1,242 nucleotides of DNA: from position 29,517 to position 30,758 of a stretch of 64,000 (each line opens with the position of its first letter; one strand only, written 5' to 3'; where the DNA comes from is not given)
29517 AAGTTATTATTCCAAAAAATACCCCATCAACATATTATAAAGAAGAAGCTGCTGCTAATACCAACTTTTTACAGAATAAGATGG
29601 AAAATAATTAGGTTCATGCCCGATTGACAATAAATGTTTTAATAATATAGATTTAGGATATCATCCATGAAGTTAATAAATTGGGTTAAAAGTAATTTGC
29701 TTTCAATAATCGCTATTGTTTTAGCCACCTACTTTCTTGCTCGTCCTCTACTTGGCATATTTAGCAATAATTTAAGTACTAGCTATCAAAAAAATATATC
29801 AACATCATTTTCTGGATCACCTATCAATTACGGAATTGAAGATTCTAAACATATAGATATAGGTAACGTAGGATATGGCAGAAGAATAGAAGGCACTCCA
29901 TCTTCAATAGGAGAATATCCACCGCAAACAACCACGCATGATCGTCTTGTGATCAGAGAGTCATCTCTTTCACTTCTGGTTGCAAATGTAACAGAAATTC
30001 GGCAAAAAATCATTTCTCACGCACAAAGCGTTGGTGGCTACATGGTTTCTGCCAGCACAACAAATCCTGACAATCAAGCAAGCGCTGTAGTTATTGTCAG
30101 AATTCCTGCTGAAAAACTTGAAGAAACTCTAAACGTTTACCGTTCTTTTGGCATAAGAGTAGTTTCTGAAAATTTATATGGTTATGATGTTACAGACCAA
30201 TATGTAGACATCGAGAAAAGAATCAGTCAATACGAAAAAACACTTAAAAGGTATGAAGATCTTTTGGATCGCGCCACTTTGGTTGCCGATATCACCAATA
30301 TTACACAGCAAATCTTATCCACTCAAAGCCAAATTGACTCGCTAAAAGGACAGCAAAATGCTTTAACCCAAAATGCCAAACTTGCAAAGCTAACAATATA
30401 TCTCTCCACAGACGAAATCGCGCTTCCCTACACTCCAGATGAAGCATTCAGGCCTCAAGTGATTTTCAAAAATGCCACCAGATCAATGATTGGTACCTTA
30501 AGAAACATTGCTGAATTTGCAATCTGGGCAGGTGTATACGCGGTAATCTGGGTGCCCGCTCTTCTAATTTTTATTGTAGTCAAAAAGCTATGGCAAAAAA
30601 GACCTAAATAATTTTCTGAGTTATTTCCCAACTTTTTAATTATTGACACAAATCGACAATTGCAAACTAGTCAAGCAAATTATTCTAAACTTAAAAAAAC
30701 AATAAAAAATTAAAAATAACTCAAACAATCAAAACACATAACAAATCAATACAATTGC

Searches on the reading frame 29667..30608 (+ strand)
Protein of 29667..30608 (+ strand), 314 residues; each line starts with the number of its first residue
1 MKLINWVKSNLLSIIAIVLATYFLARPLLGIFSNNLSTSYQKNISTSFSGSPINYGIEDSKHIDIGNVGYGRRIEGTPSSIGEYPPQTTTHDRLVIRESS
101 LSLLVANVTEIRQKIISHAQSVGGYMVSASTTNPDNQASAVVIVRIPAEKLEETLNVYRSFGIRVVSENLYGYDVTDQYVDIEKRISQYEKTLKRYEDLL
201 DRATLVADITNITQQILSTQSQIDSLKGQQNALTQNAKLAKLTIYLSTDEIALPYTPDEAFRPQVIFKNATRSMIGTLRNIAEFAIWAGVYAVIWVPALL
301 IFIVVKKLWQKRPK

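Call 42: search_protein_families(library=pfam, proteins=[window:29667-30608:+], max_evalue=1)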
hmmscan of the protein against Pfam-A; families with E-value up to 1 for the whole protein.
window:29667-30608:+ (314 aa): 5 families
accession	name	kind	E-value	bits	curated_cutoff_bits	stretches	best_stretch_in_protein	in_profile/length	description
PF14257.11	DUF4349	-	1.6e-38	132.7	27.7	1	93-302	1-208/213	Domain of unknown function (DUF4349)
PF24423.1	OVT1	-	0.062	14.1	30.9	1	174-244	5-73/100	Major antigen, helical domain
PF10779.14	XhlA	-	0.13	12.9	34.7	1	181-232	1-50/67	Haemolysin XhlA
PF02283.22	CobU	-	0.19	11.7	27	1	188-261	62-135/168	Cobinamide kinase / cobinamide phosphate guanyltransferase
PF02321.23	OEP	-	0.28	11.4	22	1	178-247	115-185/187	Outer membrane efflux protein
